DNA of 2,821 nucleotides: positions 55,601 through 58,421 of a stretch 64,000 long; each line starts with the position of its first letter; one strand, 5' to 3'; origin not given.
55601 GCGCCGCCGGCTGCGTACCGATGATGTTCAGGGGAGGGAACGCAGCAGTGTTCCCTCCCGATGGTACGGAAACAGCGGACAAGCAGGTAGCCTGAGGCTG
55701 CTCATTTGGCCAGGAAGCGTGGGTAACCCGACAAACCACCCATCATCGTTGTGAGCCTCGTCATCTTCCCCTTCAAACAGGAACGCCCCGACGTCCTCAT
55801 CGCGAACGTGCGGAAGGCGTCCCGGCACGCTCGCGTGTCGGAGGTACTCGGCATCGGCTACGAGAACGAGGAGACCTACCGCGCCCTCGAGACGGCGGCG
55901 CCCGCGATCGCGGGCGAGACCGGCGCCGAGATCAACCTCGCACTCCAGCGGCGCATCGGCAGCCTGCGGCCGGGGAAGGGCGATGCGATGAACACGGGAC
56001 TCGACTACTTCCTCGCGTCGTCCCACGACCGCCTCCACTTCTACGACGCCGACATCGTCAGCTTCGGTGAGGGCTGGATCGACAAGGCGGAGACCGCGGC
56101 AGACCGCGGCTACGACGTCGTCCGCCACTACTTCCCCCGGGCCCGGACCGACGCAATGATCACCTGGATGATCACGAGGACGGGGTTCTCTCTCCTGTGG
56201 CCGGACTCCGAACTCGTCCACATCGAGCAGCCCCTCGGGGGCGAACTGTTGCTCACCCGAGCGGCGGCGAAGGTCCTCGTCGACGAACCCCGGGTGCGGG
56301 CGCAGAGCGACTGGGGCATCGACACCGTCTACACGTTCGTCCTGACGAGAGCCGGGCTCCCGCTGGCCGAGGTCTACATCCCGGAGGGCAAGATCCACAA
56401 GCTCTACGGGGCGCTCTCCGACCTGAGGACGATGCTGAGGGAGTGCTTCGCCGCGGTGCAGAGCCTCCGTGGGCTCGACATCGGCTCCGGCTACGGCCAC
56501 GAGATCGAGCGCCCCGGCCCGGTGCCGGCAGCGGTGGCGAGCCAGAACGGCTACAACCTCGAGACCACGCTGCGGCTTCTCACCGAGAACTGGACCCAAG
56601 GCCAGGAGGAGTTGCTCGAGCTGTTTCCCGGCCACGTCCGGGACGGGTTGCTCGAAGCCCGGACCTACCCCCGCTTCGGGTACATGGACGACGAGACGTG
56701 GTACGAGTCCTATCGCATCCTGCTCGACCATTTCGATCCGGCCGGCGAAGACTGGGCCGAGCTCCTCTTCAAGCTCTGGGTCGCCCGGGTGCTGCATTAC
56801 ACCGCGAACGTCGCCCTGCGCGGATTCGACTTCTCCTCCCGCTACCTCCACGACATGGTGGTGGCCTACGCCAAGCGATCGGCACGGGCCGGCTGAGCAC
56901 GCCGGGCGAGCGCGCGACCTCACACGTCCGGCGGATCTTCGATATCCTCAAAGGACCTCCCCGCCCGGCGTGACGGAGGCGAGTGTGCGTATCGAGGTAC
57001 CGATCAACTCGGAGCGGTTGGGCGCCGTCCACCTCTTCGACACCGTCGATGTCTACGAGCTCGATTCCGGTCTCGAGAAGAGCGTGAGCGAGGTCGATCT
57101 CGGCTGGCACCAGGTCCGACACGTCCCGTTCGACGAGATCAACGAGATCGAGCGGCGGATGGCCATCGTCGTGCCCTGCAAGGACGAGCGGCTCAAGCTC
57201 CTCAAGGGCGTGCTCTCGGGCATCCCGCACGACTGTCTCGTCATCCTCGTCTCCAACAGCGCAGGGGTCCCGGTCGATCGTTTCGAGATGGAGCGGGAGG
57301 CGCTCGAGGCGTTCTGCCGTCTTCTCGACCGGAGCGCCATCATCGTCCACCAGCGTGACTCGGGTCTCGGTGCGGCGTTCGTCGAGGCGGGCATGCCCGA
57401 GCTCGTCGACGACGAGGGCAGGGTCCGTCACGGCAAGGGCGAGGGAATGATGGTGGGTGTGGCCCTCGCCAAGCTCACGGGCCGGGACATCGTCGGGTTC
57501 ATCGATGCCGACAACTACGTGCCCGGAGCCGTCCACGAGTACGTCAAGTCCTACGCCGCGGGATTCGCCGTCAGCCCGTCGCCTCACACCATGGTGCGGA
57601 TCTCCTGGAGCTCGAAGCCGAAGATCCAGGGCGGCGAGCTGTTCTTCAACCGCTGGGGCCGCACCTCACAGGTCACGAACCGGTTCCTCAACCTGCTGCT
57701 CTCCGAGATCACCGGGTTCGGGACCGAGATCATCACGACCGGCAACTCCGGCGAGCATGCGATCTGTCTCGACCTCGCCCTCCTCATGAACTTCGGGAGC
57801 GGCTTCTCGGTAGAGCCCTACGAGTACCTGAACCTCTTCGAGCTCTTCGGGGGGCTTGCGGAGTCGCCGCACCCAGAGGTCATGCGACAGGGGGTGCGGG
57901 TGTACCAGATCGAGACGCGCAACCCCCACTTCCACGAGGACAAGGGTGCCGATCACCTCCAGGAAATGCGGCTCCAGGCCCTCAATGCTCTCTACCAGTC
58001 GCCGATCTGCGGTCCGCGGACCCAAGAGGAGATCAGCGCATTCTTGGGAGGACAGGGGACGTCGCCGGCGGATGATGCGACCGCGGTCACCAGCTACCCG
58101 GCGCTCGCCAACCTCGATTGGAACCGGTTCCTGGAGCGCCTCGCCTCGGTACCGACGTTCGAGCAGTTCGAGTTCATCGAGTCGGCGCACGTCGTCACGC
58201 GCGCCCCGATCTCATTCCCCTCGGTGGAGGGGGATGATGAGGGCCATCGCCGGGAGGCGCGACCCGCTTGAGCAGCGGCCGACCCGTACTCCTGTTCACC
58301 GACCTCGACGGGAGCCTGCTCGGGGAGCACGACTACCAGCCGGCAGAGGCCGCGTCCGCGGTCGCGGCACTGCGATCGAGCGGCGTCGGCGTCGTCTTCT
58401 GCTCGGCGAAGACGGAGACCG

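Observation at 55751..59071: Three-gene glycosylglycerate (compatible solute) cluster with tandem GT81-like and GT55 synthases plus an MpgP phosphatase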

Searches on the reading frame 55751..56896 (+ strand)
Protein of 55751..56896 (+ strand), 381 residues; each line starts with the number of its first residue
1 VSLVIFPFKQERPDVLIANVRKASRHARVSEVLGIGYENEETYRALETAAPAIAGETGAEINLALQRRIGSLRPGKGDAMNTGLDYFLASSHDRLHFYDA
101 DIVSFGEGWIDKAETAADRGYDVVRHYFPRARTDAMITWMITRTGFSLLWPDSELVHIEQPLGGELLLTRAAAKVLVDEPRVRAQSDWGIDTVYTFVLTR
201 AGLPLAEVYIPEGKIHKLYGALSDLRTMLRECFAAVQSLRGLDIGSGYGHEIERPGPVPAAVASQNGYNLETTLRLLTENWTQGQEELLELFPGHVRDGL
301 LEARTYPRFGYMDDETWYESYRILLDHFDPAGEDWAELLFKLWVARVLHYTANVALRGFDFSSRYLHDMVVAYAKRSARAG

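Call 3: search_protein_families(library=pfam, proteins=[window:55751-56896:+], max_evalue=0.01)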
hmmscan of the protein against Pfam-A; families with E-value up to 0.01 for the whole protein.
window:55751-56896:+ (381 aa): 2 families
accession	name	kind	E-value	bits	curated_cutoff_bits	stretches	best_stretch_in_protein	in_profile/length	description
PF21969.2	MGS_GT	-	4e-109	364.1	27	1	2-238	1-239/239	Mannosylglycerate synthase, GT domain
PF21967.1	MGS_C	-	2.5e-36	124.7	27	1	264-370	3-110/110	Mannosylglycerate synthase C-terminal domain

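Call 4: search_protein_families(library=ncbifam, proteins=[window:55751-56896:+], max_evalue=0.01)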
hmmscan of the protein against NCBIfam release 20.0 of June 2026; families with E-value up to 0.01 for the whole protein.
window:55751-56896:+ (381 aa): 1 family
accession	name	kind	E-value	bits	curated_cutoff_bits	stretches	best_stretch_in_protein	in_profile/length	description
NF010496.0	PRK13915.1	equivalog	0.0014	17.8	262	1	53-174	80-208/307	glucosyl-3-phosphoglycerate synthase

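Call 5: search_solved_structures(query=window:55751-56896:+, max_evalue=0.01, show_alignments=1)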
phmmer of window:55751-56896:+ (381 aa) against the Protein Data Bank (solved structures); distinct sequences matched with E-value up to 0.01: 3.
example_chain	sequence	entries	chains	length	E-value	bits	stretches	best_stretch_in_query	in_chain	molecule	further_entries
2y4k_A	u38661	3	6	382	2.6e-145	487.4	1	1-377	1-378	MANNOSYLGLYCERATE SYNTHASE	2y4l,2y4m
2bo4_A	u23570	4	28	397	5.4e-145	486.4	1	1-377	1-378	MANNOSYLGLYCERATE SYNTHASE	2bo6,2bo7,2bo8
2y4j_A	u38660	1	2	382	5.5e-145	486.4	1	1-377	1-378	MANNOSYLGLYCERATE SYNTHASE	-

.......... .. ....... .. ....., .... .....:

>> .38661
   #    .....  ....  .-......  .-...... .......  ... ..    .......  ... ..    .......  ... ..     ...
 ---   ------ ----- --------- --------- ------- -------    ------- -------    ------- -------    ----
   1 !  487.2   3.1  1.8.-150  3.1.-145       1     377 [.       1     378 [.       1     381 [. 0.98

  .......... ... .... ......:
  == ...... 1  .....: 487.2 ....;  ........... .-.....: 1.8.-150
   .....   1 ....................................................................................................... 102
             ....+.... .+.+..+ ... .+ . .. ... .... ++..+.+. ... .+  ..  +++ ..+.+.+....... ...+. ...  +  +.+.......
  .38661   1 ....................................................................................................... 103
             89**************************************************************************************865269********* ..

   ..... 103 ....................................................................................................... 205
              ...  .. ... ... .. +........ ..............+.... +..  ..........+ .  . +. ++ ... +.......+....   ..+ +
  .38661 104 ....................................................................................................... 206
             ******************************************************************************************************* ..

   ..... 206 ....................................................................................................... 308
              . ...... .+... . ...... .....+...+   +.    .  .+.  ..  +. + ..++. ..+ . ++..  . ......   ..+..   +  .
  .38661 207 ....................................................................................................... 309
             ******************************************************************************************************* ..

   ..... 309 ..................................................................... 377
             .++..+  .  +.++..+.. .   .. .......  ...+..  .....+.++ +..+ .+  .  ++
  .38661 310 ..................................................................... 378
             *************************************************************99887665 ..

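Call 11: find_related_loci(query=window:55751-56896:+, collection=genome_contigs, flank=8000)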
Query window:55751-56896:+ (381 aa) in genome_contigs; peptide patterns used: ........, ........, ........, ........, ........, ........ (x = any residue, [..] = any of these).
140 stretches matched a pattern; 84 encode a relative of the query (tblastn E <= 1e-3); the best 80 are kept; 80 distinct loci.
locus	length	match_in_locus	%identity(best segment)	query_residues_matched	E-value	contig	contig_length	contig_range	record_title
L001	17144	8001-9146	61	1-381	2e-155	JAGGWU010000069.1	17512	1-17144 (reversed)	MAG: Candidatus Bipolaricaulota bacterium isolate AUK134 PB_MBMC_088_c_000000000051, whole genome shotgun sequence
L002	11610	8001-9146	61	1-381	1e-152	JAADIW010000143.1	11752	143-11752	MAG: Caldisericota bacterium isolate M_MetaBat.76 contig-127_17638, whole genome shotgun sequence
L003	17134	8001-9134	61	1-377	2e-153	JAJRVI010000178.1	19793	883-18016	MAG: Candidatus Neomarinimicrobiota bacterium isolate Dive96_bin10.340 k141_4644386, whole genome shotgun sequence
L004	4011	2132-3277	61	1-381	4e-157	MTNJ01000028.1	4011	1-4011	MAG: Candidatus Acetothermia bacterium JdFR-48 JGI24019J35510_1004231, whole genome shotgun sequence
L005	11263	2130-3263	60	1-377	2e-150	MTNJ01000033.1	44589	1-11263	MAG: Candidatus Acetothermia bacterium JdFR-48 JGI24019J35510_1000224, whole genome shotgun sequence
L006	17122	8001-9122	60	1-373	7e-150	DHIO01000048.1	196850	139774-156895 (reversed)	MAG TPA_asm: Acidimicrobiia bacterium UBA4744 UBA4744_contig_163, whole genome shotgun sequence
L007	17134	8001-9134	60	1-377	2e-149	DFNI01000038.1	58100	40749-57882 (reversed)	MAG TPA_asm: Acetothermia bacterium UBA3571 UBA3571_contig_819, whole genome shotgun sequence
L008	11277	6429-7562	58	1-377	6e-148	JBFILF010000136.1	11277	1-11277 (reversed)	MAG: Pirellulaceae bacterium isolate Mix_sand12.2021.10.D.55 k141_2396366_length_11277_cov_10.0000, whole genome shotgun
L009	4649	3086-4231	58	1-381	8e-150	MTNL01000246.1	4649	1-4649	MAG: Candidatus Acetothermia bacterium JdFR-50 JGI24020J35080_1004928, whole genome shotgun sequence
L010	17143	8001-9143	56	1-380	2e-144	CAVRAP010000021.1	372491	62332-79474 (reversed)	MAG: uncultured Actinomycetota bacterium isolate MFD03551.bin.1.83 genome assembly, contig: contig_8534, whole genome sh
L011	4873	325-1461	58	1-378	6e-146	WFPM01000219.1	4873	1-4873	MAG: Rhodothermus sp. isolate S012_61 k151_83045, whole genome shotgun sequence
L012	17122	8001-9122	56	1-373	2e-143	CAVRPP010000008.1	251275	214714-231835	MAG: uncultured Actinomycetota bacterium isolate MFD03551.bin.1.99 genome assembly, contig: contig_35120, whole genome s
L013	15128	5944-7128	55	1-379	1e-143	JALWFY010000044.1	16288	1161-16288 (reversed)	MAG: Desulfohalobiaceae bacterium isolate T11_metabat2_scaf2bin.110 T11_NODE_1351_length_16288_cov_9.649465, whole genom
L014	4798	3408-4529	56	1-373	5e-145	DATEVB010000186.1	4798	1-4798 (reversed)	MAG TPA_asm: Acidimicrobiia bacterium isolate SMAG_U8356 k141_306360, whole genome shotgun sequence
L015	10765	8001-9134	57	1-377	4e-142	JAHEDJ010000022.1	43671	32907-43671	MAG: bacterium isolate Ww198 NODE_846_length_43671_cov_15.506475, whole genome shotgun sequence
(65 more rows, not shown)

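Call 13: find_encoding_contigs(protein=window:55751-56896:+, flank=10000, max_places=6)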
Protein window:55751-56896:+ (381 aa): no gene with exactly this product is on record in the collection.

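Call 14: find_encoding_contigs(protein=window:55751-56893:+, flank=10000, max_places=6)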
Protein seq(381 aa) (381 aa): no gene with exactly this product is on record in the collection.

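Call 41: search_protein_families(library=ncbifam, proteins=[L001:3883-5121:+, L001:9267-10688:+, L001:11444-12382:+, L001:12379-14670:+], max_evalue=0.00001)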
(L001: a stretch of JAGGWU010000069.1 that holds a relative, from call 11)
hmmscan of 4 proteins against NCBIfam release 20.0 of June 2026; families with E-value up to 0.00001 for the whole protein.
L001:3883-5121:+ (412 aa): 0 families

L001:9267-10688:+ (473 aa): 0 families

L001:11444-12382:+ (312 aa): 3 families
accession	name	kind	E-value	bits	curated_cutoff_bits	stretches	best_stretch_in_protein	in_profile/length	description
NF050092.1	BtaManbiosPhlase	equivalog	4.6e-70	236.3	550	1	48-297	106-349/351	BtaManbiosPhlase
NF052550.1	BManbPhaseBMBP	equivalog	3.4e-57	194.1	450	1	3-294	4-294/296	beta-1,2-mannobiose phosphorylase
NF058598.1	BetMansidBT3780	equivalog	9.2e-23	80.9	550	2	163-287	228-360/366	beta-1,2-mannosidase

L001:12379-14670:+ (763 aa): 8 families
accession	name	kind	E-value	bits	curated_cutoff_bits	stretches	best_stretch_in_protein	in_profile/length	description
TIGR03449.1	mycothiol_MshA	equivalog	2.6e-15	56.3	462.5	1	138-394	149-404/406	D-inositol-3-phosphate glycosyltransferase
NF041876.1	EPS_EpsE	equivalog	5.4e-13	49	400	1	130-370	143-372/389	exopolysaccharide biosynthesis GT4 family glycosyltransferase EpsE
TIGR02149.1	glgA_Coryne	subfamily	2.2e-09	36.9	302.4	1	154-391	148-388/391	glycogen synthase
TIGR03088.1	stp2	hypoth_equivalog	2.6e-09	36.6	409.05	1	157-394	141-374/374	TIGR03088 family PEP-CTERM/XrtA system glycosyltransferase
TIGR04047.1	MSMEG_0565_glyc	hypoth_equivalog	3.4e-08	33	259.85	1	194-391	182-372/373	MSMEG_0565 family glycosyltransferase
TIGR04063.1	stp3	hypoth_equivalog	6.5e-08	31.9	442.05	1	194-393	202-395/397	TIGR04063 family PEP-CTERM/XrtA system glycosyltransferase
TIGR04157.1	glyco_rSAM_CFB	subfamily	3.3e-06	26.3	400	1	156-244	173-266/406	TIGR04157 family glycosyltransferase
NF053787.1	GlcN_PG_synth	equivalog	6.8e-06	25.1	480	0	250-391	219-357/361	N-acetylglucosaminyl phosphatidylglycerol synthase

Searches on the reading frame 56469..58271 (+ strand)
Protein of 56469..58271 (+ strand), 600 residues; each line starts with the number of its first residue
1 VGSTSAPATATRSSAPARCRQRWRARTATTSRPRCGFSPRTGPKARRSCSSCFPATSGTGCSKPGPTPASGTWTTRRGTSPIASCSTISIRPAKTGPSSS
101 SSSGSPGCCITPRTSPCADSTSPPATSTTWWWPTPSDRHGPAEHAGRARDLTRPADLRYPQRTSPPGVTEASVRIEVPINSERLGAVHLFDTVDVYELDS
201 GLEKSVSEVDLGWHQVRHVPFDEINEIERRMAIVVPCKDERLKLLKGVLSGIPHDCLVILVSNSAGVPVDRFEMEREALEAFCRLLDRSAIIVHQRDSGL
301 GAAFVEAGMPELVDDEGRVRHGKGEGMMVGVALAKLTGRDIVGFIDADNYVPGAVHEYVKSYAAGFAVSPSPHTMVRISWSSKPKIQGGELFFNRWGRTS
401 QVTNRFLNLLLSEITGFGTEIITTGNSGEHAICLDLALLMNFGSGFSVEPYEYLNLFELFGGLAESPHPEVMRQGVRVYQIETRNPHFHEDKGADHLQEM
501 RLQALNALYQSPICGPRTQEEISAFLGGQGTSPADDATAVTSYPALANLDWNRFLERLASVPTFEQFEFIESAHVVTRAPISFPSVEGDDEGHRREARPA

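Call 3: search_protein_families(library=pfam, proteins=[window:56469-58271:+], max_evalue=0.01)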
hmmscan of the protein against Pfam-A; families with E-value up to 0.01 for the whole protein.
window:56469-58271:+ (600 aa): 1 family
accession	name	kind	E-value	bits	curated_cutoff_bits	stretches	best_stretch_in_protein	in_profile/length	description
PF09488.16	Osmo_MPGsynth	-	3e-144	481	27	1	178-556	2-379/381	Mannosyl-3-phosphoglycerate synthase (osmo_MPGsynth)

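Call 4: search_protein_families(library=ncbifam, proteins=[window:56469-58271:+], max_evalue=0.01)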
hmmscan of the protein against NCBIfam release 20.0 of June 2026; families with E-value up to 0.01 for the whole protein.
window:56469-58271:+ (600 aa): 2 families
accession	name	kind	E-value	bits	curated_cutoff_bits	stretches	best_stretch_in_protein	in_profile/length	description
TIGR02460.1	osmo_MPGsynth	equivalog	2.6e-133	444.7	351.2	1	175-554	2-378/383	mannosyl-3-phosphoglycerate synthase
NF011072.0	PRK14502.1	equivalog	8.8e-114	381.3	762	1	173-554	1-381/694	bifunctional mannosyl-3-phosphoglycerate synthase/mannosyl-3 phosphoglycerate phosphatase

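Call 6: search_solved_structures(query=window:56469-58271:+, max_evalue=0.01, show_alignments=1)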
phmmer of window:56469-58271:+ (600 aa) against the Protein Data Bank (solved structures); distinct sequences matched with E-value up to 0.01: 3.
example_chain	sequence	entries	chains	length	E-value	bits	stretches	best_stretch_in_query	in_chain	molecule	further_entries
2zu7_A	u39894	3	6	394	4.3e-100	339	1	175-522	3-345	Mannosyl-3-phosphoglycerate synthase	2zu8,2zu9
2wvk_A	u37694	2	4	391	4e-99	335.8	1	174-554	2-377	MANNOSYL-3-PHOSPHOGLYCERATE SYNTHASE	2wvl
2wvm_A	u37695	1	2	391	9.6e-98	331.2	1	174-554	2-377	MANNOSYL-3-PHOSPHOGLYCERATE SYNTHASE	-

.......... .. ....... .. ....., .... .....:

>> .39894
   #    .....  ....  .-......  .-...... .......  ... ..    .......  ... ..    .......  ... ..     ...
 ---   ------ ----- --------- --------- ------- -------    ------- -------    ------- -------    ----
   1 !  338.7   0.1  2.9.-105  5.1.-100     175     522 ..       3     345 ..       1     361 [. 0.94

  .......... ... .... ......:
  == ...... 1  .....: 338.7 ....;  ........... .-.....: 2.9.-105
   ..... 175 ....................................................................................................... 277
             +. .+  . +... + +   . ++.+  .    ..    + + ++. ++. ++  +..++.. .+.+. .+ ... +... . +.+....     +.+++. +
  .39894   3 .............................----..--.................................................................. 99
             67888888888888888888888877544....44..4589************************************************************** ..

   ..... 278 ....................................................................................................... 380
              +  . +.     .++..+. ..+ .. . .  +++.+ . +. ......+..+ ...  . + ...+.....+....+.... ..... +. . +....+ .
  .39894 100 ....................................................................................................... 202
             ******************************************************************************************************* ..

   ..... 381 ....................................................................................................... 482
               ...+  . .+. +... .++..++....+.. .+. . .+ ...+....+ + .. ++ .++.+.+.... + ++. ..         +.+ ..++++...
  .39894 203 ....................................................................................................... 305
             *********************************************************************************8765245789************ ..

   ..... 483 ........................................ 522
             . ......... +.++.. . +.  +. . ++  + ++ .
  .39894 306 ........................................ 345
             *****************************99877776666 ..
